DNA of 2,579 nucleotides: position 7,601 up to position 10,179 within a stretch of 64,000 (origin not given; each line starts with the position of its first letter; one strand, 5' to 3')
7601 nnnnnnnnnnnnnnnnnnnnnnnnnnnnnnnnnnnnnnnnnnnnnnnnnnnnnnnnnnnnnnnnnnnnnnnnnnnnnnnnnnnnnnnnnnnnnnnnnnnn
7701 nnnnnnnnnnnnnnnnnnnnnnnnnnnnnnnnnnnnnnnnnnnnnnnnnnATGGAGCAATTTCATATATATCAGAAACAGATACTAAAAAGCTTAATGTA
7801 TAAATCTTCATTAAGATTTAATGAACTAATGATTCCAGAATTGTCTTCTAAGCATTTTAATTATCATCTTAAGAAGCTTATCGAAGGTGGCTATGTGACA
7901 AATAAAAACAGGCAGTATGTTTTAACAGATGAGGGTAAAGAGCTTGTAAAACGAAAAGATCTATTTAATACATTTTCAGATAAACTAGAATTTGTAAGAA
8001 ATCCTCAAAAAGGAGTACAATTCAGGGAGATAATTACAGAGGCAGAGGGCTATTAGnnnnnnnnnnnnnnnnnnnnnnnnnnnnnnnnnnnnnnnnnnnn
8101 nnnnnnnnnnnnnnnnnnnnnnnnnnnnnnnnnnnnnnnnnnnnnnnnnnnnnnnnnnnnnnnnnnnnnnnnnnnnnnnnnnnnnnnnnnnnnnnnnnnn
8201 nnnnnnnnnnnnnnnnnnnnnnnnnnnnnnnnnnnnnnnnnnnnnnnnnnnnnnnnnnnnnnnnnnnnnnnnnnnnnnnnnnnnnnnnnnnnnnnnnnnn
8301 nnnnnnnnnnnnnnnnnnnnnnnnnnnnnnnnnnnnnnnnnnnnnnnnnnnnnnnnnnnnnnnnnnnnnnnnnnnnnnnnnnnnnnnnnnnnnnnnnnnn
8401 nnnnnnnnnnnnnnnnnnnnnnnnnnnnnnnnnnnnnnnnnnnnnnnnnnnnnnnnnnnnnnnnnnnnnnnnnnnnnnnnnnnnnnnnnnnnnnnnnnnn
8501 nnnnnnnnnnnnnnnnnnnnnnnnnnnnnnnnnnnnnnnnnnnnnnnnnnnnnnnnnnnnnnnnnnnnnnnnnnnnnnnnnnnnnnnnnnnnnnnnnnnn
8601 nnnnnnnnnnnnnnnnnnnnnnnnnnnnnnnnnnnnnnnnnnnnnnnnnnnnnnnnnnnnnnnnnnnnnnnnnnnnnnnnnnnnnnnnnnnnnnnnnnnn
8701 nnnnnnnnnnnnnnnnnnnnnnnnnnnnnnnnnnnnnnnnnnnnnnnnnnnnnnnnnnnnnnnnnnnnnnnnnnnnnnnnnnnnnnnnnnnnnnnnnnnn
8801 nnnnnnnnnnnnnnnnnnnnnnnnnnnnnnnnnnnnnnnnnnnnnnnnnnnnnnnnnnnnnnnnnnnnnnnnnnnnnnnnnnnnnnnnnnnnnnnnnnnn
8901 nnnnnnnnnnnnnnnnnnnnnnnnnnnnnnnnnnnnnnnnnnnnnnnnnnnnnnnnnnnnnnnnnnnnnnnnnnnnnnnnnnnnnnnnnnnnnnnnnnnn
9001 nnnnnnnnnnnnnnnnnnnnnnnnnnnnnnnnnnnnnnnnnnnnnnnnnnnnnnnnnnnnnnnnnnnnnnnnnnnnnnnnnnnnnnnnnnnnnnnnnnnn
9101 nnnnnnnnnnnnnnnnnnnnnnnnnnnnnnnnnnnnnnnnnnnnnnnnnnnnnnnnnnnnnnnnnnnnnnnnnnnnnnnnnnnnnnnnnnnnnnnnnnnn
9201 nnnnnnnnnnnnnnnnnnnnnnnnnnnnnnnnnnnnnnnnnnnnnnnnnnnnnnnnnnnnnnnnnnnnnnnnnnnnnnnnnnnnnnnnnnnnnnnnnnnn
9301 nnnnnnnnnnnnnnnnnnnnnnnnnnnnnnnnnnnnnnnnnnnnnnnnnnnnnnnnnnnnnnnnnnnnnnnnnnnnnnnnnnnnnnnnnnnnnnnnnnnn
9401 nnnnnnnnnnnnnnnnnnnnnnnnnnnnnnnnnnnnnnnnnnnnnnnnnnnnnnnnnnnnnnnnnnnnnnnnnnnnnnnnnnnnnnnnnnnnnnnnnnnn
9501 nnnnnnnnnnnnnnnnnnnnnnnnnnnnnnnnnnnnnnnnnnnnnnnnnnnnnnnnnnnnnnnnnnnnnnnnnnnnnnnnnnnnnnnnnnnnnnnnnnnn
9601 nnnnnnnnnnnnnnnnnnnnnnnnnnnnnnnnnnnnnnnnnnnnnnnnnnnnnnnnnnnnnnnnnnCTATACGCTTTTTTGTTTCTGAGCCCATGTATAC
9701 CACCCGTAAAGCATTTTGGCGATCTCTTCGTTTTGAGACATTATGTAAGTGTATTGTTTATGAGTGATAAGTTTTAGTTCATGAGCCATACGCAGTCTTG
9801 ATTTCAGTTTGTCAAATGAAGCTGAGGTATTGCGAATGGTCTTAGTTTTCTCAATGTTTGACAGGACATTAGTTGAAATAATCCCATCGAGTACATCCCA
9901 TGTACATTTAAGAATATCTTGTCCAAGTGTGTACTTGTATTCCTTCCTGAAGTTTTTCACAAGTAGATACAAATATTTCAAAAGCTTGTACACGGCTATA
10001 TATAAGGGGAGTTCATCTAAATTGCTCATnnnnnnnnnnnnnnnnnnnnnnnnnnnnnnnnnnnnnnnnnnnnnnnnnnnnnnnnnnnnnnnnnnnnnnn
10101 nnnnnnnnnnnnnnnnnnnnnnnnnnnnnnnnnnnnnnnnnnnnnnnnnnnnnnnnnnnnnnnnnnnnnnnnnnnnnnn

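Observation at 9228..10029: Atypical DGR architecture: TR sits on the opposite strand from avd-RT and seems to have its own promoter and leader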

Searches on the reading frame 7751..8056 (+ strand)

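Call 4: search_protein_families(library=pfam, proteins=[window:7751-8056:+], max_evalue=0.01)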
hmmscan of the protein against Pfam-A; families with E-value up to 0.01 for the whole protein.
window:7751-8056:+ (101 aa): 5 families
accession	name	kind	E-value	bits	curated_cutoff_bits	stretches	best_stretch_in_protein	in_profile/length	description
PF24038.1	DUF7347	-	4.2e-07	30.5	27.6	1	10-67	15-75/77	Domain of unknown function (DUF7347)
PF14947.12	HTH_45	-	9.8e-07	29.1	25.5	1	27-70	26-70/77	Winged helix-turn-helix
PF13412.12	HTH_24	-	0.0058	16.6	21.9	0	31-50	29-48/48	Winged helix-turn-helix DNA-binding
PF10711.15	DUF2513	-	0.006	17.4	29.6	1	20-57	23-59/100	Hypothetical protein (DUF2513)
PF23589.2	WH_AprA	-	0.009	17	27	0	28-70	30-72/94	AprA winged helix domain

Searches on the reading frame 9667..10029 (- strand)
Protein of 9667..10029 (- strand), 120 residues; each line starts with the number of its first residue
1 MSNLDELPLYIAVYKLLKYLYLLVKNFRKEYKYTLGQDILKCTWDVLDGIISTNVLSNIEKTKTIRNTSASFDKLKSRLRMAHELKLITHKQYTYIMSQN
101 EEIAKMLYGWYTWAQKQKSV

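Call 4: search_protein_families(library=pfam, proteins=[window:9667-10029:-], max_evalue=0.01)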
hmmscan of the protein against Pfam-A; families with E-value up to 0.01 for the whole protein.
window:9667-10029:- (120 aa): 2 families
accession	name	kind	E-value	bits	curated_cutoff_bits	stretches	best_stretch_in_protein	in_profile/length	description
PF22296.2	bAvd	-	3.6e-17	63.3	40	1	14-111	8-104/107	bAvd-like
PF05635.17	23S_rRNA_IVP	-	1.3e-07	32.2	33.8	1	11-109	7-106/106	23S rRNA-intervening sequence protein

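Call 72: search_protein_families(library=ncbifam, proteins=[window:9667-10029:-], max_evalue=0.001)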
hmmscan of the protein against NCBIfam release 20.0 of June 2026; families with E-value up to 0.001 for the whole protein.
window:9667-10029:- (120 aa): 3 families
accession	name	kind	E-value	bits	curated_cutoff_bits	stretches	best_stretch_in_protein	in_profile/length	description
NF033474.1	DivGenRetAVD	equivalog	4e-19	68.9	80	1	8-111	2-103/104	diversity-generating retroelement protein Avd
TIGR02436.1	TIGR02436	subfamily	1.1e-05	25.6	24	1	14-111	6-105/109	four helix bundle protein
NF008911.0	PRK12275.1-2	subfamily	0.00064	20.2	137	1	14-109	14-110/118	hypothetical protein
